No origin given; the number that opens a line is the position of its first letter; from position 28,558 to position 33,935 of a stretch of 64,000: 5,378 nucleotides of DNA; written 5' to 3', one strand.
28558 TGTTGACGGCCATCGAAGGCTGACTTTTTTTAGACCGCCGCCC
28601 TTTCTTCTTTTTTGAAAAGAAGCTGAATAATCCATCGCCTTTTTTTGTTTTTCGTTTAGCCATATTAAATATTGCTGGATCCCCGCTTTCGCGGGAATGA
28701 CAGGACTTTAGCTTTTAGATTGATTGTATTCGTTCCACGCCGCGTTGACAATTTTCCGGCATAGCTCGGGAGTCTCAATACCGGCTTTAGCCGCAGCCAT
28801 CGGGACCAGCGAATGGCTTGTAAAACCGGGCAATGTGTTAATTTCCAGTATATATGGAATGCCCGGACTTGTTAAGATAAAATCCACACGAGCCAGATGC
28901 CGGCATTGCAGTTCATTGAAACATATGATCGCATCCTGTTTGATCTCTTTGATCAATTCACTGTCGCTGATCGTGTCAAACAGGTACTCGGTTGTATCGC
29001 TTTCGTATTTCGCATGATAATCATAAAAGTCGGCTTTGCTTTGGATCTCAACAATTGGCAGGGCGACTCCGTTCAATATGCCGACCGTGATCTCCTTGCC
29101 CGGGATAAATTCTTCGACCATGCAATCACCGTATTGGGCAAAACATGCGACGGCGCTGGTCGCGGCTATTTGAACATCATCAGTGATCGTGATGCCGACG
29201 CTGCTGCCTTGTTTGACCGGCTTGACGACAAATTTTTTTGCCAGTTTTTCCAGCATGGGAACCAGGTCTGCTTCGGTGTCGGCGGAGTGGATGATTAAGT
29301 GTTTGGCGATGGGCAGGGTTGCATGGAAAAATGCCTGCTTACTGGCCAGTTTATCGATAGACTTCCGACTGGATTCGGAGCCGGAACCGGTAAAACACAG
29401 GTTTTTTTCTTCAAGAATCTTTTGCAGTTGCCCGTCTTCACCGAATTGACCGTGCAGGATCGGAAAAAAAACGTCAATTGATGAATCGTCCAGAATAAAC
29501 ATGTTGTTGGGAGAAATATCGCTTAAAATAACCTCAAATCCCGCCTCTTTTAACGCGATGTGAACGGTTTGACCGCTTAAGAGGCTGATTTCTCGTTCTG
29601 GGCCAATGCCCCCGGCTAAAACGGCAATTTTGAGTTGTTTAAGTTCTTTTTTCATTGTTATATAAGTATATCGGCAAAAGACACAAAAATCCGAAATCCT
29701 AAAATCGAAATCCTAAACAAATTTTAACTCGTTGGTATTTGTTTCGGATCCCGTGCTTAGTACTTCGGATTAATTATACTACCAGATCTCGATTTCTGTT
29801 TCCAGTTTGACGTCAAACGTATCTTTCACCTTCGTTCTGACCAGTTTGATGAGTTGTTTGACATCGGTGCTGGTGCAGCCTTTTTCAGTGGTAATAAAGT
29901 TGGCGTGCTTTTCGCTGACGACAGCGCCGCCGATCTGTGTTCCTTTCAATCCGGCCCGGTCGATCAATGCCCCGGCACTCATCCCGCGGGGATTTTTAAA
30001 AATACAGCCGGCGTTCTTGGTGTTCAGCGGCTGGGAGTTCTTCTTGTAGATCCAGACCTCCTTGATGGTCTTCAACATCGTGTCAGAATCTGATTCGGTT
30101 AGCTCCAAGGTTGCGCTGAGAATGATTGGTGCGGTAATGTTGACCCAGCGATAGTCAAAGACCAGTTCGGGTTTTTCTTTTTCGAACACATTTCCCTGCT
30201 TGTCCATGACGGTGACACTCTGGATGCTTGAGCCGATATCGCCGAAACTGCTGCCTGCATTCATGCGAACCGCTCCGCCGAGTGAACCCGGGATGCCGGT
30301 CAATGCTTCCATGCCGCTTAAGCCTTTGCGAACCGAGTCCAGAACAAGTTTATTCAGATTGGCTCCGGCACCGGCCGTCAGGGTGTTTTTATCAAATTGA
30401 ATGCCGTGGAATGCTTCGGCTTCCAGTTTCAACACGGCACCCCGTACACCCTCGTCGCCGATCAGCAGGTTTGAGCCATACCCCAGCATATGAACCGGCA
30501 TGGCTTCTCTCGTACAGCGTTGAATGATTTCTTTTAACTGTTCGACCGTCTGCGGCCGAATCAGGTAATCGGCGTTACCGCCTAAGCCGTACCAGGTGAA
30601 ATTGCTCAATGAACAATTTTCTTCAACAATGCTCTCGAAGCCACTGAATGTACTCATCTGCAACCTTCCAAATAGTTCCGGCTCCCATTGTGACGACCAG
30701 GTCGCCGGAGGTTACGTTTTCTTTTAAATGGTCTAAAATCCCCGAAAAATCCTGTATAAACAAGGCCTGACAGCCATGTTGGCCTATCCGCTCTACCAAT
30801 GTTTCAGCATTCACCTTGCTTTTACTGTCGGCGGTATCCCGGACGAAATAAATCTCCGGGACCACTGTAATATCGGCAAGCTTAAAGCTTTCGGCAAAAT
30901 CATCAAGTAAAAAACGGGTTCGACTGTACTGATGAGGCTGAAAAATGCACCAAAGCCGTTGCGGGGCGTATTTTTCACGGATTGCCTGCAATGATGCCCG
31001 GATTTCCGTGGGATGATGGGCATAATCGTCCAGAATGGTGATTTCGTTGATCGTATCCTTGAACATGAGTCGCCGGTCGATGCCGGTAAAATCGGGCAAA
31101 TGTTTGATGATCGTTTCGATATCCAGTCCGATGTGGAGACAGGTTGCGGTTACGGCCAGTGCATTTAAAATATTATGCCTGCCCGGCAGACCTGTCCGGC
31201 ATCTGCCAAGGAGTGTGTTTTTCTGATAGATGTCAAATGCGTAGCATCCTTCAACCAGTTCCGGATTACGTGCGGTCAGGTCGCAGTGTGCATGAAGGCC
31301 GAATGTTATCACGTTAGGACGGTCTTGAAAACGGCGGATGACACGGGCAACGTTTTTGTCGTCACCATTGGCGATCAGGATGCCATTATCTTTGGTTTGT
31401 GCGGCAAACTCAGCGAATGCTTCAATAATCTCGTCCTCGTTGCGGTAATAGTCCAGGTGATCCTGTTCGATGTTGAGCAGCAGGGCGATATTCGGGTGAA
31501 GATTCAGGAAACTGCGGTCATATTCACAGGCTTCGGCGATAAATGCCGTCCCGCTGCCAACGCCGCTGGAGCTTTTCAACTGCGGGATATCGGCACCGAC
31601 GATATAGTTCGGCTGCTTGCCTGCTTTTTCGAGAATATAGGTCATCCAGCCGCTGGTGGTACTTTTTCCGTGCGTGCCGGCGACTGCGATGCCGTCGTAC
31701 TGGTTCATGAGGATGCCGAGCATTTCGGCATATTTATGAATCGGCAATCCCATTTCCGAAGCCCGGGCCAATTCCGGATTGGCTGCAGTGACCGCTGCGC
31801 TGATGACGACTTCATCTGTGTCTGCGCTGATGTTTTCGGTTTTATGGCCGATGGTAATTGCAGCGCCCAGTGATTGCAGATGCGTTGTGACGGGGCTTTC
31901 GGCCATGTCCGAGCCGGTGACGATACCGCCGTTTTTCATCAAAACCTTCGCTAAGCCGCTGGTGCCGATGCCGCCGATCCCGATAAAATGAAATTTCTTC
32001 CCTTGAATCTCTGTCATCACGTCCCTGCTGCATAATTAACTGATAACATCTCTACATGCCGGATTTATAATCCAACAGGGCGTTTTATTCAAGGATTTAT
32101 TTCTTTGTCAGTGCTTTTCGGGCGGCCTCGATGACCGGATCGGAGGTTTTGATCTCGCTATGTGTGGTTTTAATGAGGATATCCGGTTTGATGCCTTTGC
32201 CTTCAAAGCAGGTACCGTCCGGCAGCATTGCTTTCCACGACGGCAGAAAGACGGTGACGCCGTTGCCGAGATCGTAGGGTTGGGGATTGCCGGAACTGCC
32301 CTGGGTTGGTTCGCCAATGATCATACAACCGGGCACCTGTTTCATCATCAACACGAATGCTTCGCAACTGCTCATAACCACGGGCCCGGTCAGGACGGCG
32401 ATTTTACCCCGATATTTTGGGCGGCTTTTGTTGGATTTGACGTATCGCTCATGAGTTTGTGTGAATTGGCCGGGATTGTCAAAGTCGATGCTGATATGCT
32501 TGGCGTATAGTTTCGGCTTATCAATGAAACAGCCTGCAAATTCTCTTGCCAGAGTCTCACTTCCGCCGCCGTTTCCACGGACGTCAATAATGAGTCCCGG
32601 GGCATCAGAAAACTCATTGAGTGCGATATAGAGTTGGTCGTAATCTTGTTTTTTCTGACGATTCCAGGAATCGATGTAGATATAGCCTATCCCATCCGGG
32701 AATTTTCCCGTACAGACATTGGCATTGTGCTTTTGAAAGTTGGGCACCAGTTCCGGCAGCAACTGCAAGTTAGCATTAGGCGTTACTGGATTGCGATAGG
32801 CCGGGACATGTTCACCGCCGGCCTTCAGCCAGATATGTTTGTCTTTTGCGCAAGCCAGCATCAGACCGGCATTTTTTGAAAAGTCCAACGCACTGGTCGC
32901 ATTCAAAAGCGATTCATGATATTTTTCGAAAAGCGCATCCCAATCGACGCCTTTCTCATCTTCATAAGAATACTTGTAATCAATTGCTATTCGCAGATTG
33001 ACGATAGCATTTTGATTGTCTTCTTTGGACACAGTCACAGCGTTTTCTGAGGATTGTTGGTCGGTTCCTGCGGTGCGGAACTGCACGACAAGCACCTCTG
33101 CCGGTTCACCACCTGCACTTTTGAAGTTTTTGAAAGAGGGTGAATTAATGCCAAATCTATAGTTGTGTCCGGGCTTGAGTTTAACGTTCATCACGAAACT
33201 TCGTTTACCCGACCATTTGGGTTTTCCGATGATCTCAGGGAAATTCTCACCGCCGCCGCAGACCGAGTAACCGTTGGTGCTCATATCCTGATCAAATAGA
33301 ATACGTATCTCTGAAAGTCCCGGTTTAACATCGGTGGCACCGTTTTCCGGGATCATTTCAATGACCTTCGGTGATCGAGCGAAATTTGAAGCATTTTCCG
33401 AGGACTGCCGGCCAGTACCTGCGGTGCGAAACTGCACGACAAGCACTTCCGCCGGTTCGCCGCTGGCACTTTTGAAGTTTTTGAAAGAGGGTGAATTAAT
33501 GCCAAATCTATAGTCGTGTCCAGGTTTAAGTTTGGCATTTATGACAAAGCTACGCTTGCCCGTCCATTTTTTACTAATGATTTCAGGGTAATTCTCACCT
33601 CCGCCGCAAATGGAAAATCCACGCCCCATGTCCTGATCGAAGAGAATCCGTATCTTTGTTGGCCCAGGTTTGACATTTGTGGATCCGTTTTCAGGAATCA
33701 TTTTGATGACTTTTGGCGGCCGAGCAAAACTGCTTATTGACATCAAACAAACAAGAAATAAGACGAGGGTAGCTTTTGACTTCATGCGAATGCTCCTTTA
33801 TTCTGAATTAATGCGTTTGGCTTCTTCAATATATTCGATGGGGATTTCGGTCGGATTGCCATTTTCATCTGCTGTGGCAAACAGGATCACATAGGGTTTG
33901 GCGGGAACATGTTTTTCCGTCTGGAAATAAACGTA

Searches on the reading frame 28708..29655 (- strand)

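Call 51: search_protein_families(library=pfam, proteins=[window:28708-29655:-], max_evalue=0.0001)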
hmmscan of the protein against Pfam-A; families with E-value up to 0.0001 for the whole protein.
window:28708-29655:- (315 aa): 3 families
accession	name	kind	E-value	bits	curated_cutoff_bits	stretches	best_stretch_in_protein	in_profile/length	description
PF07478.18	Dala_Dala_lig_C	-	4.5e-43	147.6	24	1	113-303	6-203/204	D-ala D-ala ligase C-terminus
PF01820.27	Dala_Dala_lig_N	-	4.1e-18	66.5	34.6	2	58-91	88-121/121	D-ala D-ala ligase N-terminus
PF02655.19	ATP-grasp_3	-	2.9e-08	34.4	23.2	1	135-274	27-155/160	ATP-grasp domain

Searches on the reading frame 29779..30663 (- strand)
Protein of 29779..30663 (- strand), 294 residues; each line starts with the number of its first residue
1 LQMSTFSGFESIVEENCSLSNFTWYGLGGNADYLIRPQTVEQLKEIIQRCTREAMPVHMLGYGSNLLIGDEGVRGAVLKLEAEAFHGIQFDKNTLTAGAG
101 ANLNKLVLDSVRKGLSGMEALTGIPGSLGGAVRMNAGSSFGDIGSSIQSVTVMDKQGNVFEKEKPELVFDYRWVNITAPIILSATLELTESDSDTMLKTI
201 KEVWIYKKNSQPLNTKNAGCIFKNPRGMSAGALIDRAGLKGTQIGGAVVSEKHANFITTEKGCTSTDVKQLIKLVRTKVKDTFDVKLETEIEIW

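Call 51: search_protein_families(library=pfam, proteins=[window:29779-30663:-], max_evalue=0.0001)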
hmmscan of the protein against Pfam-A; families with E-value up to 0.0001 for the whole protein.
window:29779-30663:- (294 aa): 2 families
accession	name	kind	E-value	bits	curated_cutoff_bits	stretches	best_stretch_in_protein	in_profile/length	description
PF02873.21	MurB_C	-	8.6e-33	112.9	27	1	198-293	4-98/99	UDP-N-acetylenolpyruvoylglucosamine reductase, C-terminal domain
PF01565.28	FAD_binding_4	-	3.3e-21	75.9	26.4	1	32-160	2-136/139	FAD binding domain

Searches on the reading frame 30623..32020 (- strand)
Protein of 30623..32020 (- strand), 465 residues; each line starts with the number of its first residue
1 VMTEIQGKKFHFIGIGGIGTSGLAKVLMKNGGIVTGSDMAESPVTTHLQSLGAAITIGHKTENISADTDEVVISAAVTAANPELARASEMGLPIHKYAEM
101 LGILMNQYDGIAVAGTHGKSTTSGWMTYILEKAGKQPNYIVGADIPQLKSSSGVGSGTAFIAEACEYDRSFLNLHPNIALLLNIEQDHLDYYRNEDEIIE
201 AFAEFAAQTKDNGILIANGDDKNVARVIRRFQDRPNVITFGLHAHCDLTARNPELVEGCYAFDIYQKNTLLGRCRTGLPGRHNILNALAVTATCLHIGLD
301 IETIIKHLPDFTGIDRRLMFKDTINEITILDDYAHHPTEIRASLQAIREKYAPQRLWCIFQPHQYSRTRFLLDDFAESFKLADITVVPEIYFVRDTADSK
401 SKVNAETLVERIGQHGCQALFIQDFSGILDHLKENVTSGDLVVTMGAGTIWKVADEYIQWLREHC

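Call 99: search_protein_families(library=pfam, proteins=[window:30623-32020:-], max_evalue=0.0001)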
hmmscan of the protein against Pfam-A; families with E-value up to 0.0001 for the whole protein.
window:30623-32020:- (465 aa): 3 families
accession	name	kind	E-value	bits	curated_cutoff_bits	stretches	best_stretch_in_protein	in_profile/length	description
PF08245.18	Mur_ligase_M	-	6.8e-28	98.4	24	1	113-293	1-199/200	Mur ligase middle domain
PF01225.30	Mur_ligase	-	5.3e-26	91.3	21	1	9-108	1-94/95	Mur ligase family, catalytic domain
PF02875.26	Mur_ligase_C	-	2.4e-21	77.3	28.4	1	316-448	1-127/127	Mur ligase, glutamate ligase domain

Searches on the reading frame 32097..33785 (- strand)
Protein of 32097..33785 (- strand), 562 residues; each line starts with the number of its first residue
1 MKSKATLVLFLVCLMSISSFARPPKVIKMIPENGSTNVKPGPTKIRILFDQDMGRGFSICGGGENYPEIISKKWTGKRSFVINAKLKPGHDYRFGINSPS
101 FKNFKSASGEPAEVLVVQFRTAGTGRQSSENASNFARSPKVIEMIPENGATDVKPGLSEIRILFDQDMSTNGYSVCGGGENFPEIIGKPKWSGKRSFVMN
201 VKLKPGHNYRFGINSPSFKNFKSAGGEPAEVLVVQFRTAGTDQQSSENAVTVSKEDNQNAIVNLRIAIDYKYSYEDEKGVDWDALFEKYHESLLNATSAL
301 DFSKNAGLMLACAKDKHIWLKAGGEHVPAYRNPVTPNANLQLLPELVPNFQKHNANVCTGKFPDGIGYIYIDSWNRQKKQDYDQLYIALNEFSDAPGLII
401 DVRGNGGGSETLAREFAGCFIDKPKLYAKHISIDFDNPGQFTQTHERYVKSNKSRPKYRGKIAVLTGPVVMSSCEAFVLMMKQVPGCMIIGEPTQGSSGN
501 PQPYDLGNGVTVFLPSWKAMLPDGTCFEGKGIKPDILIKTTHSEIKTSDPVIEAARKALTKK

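Call 99: search_protein_families(library=pfam, proteins=[window:32097-33785:-], max_evalue=0.0001)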
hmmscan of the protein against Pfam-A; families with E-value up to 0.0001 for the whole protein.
window:32097-33785:- (562 aa): 3 families
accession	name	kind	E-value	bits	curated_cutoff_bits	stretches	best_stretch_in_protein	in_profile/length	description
PF03572.23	Peptidase_S41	-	2e-28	99.5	24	1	366-537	2-164/165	Peptidase family S41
PF13205.12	Big_5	-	1.2e-11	45.7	23.6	1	22-109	3-92/105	Bacterial Ig-like domain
PF14684.11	Tricorn_C1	-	9e-06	25.9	24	1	269-304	17-52/59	Tricorn protease C1 domain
